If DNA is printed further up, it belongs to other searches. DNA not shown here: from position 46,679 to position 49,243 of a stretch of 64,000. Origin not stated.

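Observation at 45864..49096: Abi_2 gene plus an N-terminally membrane-anchored KAP P-loop NTPase: candidate two-gene defence islet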

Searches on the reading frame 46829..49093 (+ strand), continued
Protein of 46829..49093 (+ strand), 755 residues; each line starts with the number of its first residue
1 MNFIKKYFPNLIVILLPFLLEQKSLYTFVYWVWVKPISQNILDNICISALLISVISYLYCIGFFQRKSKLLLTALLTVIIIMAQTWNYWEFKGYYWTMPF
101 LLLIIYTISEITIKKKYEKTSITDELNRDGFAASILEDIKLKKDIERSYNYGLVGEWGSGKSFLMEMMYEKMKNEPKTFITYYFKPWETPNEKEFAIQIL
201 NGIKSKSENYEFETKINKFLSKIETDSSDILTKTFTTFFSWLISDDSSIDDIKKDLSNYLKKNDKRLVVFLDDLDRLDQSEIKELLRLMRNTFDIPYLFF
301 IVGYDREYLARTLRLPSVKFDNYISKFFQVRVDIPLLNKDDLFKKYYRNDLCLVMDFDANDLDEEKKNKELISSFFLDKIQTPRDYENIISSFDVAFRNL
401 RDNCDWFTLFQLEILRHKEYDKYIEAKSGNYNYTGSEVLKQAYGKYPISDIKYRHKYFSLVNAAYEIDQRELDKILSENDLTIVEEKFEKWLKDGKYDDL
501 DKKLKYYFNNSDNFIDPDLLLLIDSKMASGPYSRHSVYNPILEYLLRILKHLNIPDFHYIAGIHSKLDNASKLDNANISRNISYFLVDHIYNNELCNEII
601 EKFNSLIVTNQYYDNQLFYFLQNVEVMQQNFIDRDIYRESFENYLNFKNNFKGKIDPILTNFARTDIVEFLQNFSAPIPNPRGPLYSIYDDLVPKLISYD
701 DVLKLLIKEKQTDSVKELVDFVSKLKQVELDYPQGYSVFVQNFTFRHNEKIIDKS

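Call 24: find_related_loci(query=A1, collection=genome_contigs, flank=8000)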
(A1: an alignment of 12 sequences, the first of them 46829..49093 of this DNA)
Query A1 (755 aa) in genome_contigs; peptide patterns used: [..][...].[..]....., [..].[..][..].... (x = any residue, [..] = any of these).
326 stretches matched a pattern; 31 encode a relative of the query (tblastn E <= 1e-3); 31 distinct loci.
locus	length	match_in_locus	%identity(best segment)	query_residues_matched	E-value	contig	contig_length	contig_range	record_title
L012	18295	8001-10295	65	1-755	0e+0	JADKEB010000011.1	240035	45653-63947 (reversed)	MAG: Saprospiraceae bacterium isolate OdNW_18-Q3-R42-56_MAXAC.048 tig00004198-10-2399440, whole genome shotgun sequence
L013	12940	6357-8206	61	149-755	0e+0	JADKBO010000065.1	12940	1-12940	MAG: Saprospiraceae bacterium isolate OdNE_18-Q3-R46-58_BAT3C.195 tig00937578-10-131630, whole genome shotgun sequence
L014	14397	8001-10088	24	42-748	1e-40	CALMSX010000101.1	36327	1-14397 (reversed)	MAG TPA_asm: uncultured Bacteroidetes bacterium isolate SRR2107215_bin.22_CONCOCT_v1.1_MAG genome assembly, contig: ERZ7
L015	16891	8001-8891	26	123-423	3e-25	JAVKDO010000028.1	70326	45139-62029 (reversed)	MAG: Cyclobacteriaceae bacterium isolate F3-SA18-15 k141_2374, whole genome shotgun sequence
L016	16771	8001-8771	27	124-356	5e-22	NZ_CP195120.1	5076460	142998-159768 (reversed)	Methanosarcina sp. T3 chromosome, complete genome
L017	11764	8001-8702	30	118-342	3e-21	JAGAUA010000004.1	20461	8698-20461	MAG: Oscillospiraceae bacterium isolate RGIG8773 Water_deer_Colon.Co__c32709, whole genome shotgun sequence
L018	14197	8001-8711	30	124-344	2e-20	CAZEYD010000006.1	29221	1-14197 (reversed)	MAG TPA_asm: Candidatus Woesearchaeota archaeon isolate binchicken_co47_27 genome assembly, contig: NODE_1007_length_292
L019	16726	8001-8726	29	124-342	2e-19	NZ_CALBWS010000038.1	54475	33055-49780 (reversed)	Neobacillus rhizosphaerae strain CIP 111895, whole genome shotgun sequence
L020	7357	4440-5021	32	141-335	6e-19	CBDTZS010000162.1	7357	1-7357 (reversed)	MAG TPA_asm: uncultured Tenacibaculum sp. isolate ERR2431948_metabat2_20 genome assembly, contig: ERZ23877837.1092, whol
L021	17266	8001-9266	25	12-423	5e-18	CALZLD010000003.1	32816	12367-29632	MAG: uncultured Clostridia bacterium isolate SRR3178347_bin.56_metaWRAP_v1.3_MAG genome assembly, contig: ERZ8974935.356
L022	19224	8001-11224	28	119-428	2e-19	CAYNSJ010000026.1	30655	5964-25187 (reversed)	MAG TPA_asm: uncultured Methanobacteriaceae archaeon isolate SRP329715_co1_343 genome assembly, contig: NODE_2070_length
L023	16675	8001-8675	26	136-342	1e-15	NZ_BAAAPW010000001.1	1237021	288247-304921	Agromyces tropicus strain JCM 15672 sequence01, whole genome shotgun sequence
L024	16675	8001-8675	26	136-342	2e-15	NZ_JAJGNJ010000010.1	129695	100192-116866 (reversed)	Microbacterium testaceum strain FXH-28 NODE_10_length_129695_cov_194.918638, whole genome shotgun sequence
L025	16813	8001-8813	23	123-386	2e-14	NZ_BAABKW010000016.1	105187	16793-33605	Microbacterium fluvii strain JCM 16545 sequence16, whole genome shotgun sequence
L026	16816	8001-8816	22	120-384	2e-13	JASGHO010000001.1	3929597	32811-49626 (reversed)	MAG: Ancrocorticia sp. isolate 5N183 JMF-2111-06-0005.ont.bin.183_0, whole genome shotgun sequence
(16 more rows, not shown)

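Call 26: find_related_loci(query=L005:5066-6001:+, collection=metagenome_contigs, flank=5000)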
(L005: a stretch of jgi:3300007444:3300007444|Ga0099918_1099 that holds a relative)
Query L005:5066-6001:+ (312 aa) in metagenome_contigs; peptide patterns used: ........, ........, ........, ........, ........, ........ (x = any residue, [..] = any of these).
171 stretches matched a pattern; 73 encode a relative of the query (tblastn E <= 1e-3); 73 distinct loci.
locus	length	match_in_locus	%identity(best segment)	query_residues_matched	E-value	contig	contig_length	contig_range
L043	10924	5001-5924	60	5-312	3e-131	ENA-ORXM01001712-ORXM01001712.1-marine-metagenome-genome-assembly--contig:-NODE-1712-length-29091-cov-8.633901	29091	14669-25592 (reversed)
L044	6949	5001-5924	60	5-312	3e-131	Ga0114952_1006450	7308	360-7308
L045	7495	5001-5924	60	5-312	3e-131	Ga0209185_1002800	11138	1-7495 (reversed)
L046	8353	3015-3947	62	9-312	9e-131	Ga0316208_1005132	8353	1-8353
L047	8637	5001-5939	58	6-311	2e-123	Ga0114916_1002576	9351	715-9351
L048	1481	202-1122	59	6-312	1e-129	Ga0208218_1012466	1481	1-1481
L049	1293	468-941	66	21-178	1e-69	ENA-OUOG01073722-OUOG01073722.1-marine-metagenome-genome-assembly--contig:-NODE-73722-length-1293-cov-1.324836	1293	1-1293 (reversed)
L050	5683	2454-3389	40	6-308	1e-63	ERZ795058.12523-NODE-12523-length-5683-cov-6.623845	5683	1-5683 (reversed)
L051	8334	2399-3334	40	6-308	1e-63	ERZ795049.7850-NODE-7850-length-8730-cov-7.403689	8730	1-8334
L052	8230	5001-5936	40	6-308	1e-63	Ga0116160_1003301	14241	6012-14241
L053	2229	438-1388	37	3-312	2e-58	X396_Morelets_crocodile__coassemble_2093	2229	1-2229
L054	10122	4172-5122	39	9-312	2e-56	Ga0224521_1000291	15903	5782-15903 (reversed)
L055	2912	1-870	39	28-308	2e-54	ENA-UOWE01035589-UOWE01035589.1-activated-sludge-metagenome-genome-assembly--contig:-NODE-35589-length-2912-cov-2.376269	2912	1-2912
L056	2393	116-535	60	6-145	2e-48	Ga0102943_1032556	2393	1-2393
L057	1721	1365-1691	68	9-117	5e-45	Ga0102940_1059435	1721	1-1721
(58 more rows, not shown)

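Call 36: search_dna_similar(query=window:46829-49093:+, collection=plasmids, mode=protein, max_evalue=0.001, max_rows=15)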
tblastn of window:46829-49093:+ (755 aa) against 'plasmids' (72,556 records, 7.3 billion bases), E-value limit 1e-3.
Records with a match: 27; places in all: 27; records where one place covers at least 80% of the query: 0.
Best place of each record, by identity: <60% 27.
By first word of the organism name: Bacillus 23; Trichormus 2; Nostoc 1; Corynebacterium 1.
By predicted mobility (MOB-suite, as given by PLSDB): non-mobilizable 22; conjugative 4; mobilizable 1.
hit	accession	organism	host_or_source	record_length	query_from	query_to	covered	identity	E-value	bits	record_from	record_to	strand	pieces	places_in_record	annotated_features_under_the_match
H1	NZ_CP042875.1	Bacillus cereus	Triticum aestivum L,tissue sample,root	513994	30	343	42%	27.6%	7e-6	58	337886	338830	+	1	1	P-loop NTPase fold protein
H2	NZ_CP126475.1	Bacillus thuringiensis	mixed culture,termite gut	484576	30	343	42%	27.6%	1e-5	57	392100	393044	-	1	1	P-loop NTPase fold protein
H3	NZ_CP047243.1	Trichormus variabilis 0441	cell culture,thermal spring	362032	124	416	39%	23.2%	2e-4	53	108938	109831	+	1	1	KAP family P-loop domain protein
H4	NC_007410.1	Trichormus variabilis ATCC 29413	-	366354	124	416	39%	23.2%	2e-4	53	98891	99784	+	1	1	KAP family P-loop domain protein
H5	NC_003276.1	Nostoc sp. PCC 7120 = FACHB-418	-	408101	124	416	39%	23.2%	3e-4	52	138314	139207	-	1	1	KAP family P-loop domain protein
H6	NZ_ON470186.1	Bacillus thuringiensis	-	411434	124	335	28%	31.9%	4e-5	55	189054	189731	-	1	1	P-loop NTPase fold protein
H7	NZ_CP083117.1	Bacillus thuringiensis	whole organism,Biopesticide Delfin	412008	124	335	28%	31.9%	4e-5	55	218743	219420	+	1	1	P-loop NTPase fold protein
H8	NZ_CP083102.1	Bacillus thuringiensis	whole organism,Biopesticide DiPel DF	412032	124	335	28%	31.9%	4e-5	55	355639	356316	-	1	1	P-loop NTPase fold protein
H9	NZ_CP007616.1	Bacillus thuringiensis serovar kurstaki str. YBT-1520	-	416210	124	335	28%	31.9%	4e-5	55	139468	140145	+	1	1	P-loop NTPase fold protein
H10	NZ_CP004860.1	Bacillus thuringiensis serovar kurstaki str. YBT-1520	soil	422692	124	335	28%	31.9%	4e-5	55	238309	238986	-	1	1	P-loop NTPase fold protein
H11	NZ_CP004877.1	Bacillus thuringiensis serovar kurstaki str. HD-1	soil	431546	124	335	28%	31.9%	4e-5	55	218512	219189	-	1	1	P-loop NTPase fold protein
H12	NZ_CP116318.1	Bacillus thuringiensis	soil sample,soil sample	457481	124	335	28%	31.9%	4e-5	55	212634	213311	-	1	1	P-loop NTPase fold protein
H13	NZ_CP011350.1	Bacillus thuringiensis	tobacco,single cell,roots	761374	124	335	28%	31.9%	4e-5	55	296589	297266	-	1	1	P-loop NTPase fold protein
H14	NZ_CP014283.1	Bacillus thuringiensis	cell culture,soil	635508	124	335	28%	31.5%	1e-4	54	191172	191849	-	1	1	P-loop NTPase fold protein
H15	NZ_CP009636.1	Bacillus cereus 03BB108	Dust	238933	119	336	29%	29.7%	2e-5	56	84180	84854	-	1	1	P-loop NTPase fold protein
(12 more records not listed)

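Call 37: search_dna_similar(query=window:46829-49093:+, collection=phages, mode=protein, max_evalue=0.001, max_rows=10)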
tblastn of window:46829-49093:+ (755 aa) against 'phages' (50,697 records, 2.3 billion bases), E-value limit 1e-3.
No match.

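Call 43: search_protein_families(library=pfam, proteins=[L004:1883-2326:+, L004:2314-4062:+, L004:4393-5271:+, L004:5439-5927:+, L011:2582-2977:+, L009:5243-5830:-, L001:11451-12419:-, L001:12493-12903:-, L001:12903-13574:-], max_evalue=0.01)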
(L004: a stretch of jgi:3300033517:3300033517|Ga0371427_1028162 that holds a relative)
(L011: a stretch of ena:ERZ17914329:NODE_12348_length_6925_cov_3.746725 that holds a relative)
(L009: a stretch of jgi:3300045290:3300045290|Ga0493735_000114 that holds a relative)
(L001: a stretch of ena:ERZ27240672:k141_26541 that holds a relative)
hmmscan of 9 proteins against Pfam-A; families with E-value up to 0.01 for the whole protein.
L004:1883-2326:+ (148 aa): 0 families

L004:2314-4062:+ (583 aa): 0 families

L004:4393-5271:+ (293 aa): 5 families
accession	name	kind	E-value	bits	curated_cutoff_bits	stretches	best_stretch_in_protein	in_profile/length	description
PF01022.26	HTH_5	-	2.2e-07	31.1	22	1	213-256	3-45/47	Bacterial regulatory protein, arsR family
PF12802.13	MarR_2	-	9.6e-06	26.1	27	1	217-259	10-53/61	MarR family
PF13412.12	HTH_24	-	8.4e-05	22.5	21.9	1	214-255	5-46/48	Winged helix-turn-helix DNA-binding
PF12840.13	HTH_20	-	0.00019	21.8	27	1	211-256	3-48/51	Helix-turn-helix domain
PF08279.18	HTH_11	-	0.002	18.4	25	1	214-258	2-47/55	HTH domain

L004:5439-5927:+ (163 aa): 4 families
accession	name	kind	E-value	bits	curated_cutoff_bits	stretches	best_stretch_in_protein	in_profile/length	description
PF12802.13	MarR_2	-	2.7e-06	27.9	27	1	1-50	3-52/61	MarR family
PF13412.12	HTH_24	-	0.00027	20.9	21.9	1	16-43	15-42/48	Winged helix-turn-helix DNA-binding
PF08279.18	HTH_11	-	0.0045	17.3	25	1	8-36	5-33/55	HTH domain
PF04545.22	Sigma70_r4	-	0.0077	16.2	24.1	0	4-36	10-38/50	Sigma-70, region 4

L011:2582-2977:+ (132 aa): 0 families

L009:5243-5830:- (195 aa): 0 families

L001:11451-12419:- (322 aa): 2 families
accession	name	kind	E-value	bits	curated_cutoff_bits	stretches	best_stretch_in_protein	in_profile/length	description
PF12706.13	Lactamase_B_2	-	0.00011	22.3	27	1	33-71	27-66/200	Beta-lactamase superfamily domain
PF00753.33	Lactamase_B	-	0.00049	20.5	22.7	1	35-65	42-72/196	Metallo-beta-lactamase superfamily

L001:12493-12903:- (136 aa): 0 families

L001:12903-13574:- (223 aa): 0 families

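Call 44: search_protein_families(library=padloc, proteins=[L004:1883-2326:+, L004:2314-4062:+, L004:4393-5271:+, L004:5439-5927:+, L011:2582-2977:+, L009:5243-5830:-, L008:4557-5972:-, L008:3921-4496:-, P0013, P0012], max_evalue=0.001)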
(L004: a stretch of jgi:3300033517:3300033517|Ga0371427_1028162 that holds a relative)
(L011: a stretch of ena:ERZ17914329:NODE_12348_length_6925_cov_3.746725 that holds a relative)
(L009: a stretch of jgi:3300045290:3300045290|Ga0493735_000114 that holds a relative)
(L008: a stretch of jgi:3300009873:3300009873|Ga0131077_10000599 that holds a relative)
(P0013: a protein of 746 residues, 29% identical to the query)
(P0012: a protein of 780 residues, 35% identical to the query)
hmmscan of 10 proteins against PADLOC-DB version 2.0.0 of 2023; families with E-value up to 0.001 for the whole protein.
L004:1883-2326:+ (148 aa): 0 families

L004:2314-4062:+ (583 aa): 0 families

L004:4393-5271:+ (293 aa): 7 families
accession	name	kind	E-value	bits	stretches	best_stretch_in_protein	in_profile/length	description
PDLC04024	PD-T4-10_B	-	6.1e-24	83.1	1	9-137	11-141/353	-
PDLC01438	Csa3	-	6.7e-10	37.5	1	163-286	100-218/305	"CAS-I,CAS-II,CAS-III,CAS-IV,CAS-V,CAS-VI; associated_signaling"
PDLC01720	Csa3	-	8.4e-08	30.8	1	201-281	14-102/118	Csa3_1_CAS-I-II-III-IV-V-VI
PDLC04026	PD-T4-10_B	-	6.3e-07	27.1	1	17-88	19-90/367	-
PDLC01852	CARF3--CARF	-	0.00022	19.2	1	202-261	134-192/208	-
PDLC01434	CasR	-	0.00038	18.4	1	214-256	130-171/191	"CAS-I,CAS-II,CAS-III,CAS-IV,CAS-V,CAS-VI; associated_signaling"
PDLC01850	CARF3--CARF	-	0.00079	17.3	0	211-266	144-199/209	-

L004:5439-5927:+ (163 aa): 1 family
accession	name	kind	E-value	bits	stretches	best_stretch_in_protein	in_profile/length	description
PDLC04515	PDC-M21A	-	1.8e-37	127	1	20-162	54-202/205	-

L011:2582-2977:+ (132 aa): 0 families

L009:5243-5830:- (195 aa): 0 families

L008:4557-5972:- (471 aa): 54 families (the best 25 are shown)
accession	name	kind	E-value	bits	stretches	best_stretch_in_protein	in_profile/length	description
PDLC02335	AbiLi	-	1.5e-80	268.7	1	12-463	40-289/326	AbiLi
PDLC02980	AriA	-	1.3e-34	118.5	1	68-410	2-304/304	-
PDLC04176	HEC-01A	-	1.9e-19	68.2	2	337-456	250-366/371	-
PDLC04180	HEC-01A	-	1.2e-18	65.5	1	340-441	252-353/382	-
PDLC04178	HEC-01A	-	1.6e-18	64.9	2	321-437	244-358/399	-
PDLC04426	PDC-M12A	-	2.8e-18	64.5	2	250-455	176-367/369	-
PDLC04179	HEC-01A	-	2.4e-16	57.9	2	337-430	334-424/459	-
PDLC04392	PDC-M07A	-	5.7e-15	53.3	2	338-439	281-383/432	-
PDLC04391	PDC-M07A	-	1.6e-14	51.7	2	336-439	277-381/412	-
PDLC04175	HEC-01A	-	1.3e-13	48.8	2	61-151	21-116/363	-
PDLC04182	HEC-01A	-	2.1e-13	48.1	1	340-439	283-379/406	-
PDLC04393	PDC-M07A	-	2.4e-13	47.9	2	340-439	285-385/435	-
PDLC04177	HEC-01A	-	3.7e-13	47.2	2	338-440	272-370/393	-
PDLC04389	PDC-M07A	-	9.7e-12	42.6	2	356-439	305-403/443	-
PDLC04570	PDC-M31A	-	3.1e-11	41.1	1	324-459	254-393/395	-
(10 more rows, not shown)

L008:3921-4496:- (191 aa): 1 family
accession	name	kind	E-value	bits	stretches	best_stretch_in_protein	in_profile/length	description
PDLC02337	AbiLii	-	1.8e-19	69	1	1-172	31-75/170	AbiLii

P0013 (746 aa): 5 families
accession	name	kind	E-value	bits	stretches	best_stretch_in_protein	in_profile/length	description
PDLC02361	PifA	-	2.5e-31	107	2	249-437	163-353/720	PifA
PDLC02210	QatA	-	1.9e-13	47.8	2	247-339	189-283/593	-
PDLC04957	PDC-S20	-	2e-10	38.7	2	132-183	6-58/446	-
PDLC02209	QatA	-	5.8e-09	33.1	1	141-206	19-84/646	-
PDLC04958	PDC-S20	-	4.9e-07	27.4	1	131-199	3-72/458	-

P0012 (780 aa): 3 families
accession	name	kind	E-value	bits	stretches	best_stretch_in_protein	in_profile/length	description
PDLC02361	PifA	-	6e-31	105.8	1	134-457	16-347/720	PifA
PDLC02210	QatA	-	5.8e-08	29.7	1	270-364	183-283/593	-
PDLC02209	QatA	-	0.00071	16.3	0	272-334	183-246/646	-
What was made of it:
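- Allelic neighbours are defence genes (call 44).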

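Call 48: predict_structure(alignment_id=A2)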
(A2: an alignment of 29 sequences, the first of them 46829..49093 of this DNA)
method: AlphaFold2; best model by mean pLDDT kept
length: 755 residues; sequences in the alignment: 29
mean_pLDDT: 81.0   pTM: 0.64
mean pLDDT of the five models: 81.0, 79.1, 78.3, 77.4, 77.3
residues with pLDDT >= 90: 218; 70-90: 393; 50-70: 116; < 50: 28
segments of 3 or more residues with pLDDT < 50: 114-120, 228-244
pLDDT, mean of each block of 10 residues (from residue 1): 62 84 86 72 67 69 63 83 83 69 74 47 74 92 90 90 92 91 89 84 84 85 61 41 60 89 93 90 91 91 94 92 93 83 85 87 84 74 88 92 89 90 85 60 73 87 90 92 94 88 88 86 81 62 78 70 79 66 72 86 86 76 68 58 83 91 93 84 80 87 95 95 91 77 84 62
secondary structure, 60 per line:
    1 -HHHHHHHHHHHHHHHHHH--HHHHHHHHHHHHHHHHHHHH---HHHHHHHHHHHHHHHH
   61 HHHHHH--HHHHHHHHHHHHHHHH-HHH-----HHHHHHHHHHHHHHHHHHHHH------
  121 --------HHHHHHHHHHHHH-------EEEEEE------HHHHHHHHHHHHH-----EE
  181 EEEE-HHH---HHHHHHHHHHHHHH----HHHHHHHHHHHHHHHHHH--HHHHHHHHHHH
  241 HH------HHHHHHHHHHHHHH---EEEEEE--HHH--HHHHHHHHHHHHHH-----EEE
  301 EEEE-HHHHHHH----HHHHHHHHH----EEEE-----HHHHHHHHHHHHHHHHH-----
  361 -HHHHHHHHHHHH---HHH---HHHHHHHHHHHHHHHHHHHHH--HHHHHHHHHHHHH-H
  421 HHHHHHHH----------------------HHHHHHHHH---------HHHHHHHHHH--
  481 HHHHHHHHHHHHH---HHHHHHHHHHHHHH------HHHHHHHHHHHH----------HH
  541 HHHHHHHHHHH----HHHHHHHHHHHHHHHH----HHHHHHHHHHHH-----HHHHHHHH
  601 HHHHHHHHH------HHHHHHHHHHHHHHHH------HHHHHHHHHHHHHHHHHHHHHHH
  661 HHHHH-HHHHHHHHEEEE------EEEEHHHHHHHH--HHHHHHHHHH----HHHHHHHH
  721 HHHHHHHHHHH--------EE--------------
elements in order (helices of 4 or more, strands of 3 or more residues): H2-19 H22-41 H45-66 H69-84 H94-114 H129-141 E149-154 H161-173 E179-184 H192-205 H210-227 H230-242 H249-262 E266-271 H279-292 E298-304 H306-312 H317-325 E330-333 H339-355 H362-373 H383-403 H406-418 H420-428 H451-459 H469-478 H481-493 H497-510 H517-528 H539-551 H556-571 H576-587 H593-609 H616-631 H638-665 H667-674 E675-678 E685-688 H689-696 H699-708 H713-731
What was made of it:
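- Checked: AlphaFold2 gives five helices in residues 2-114 (call 48).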
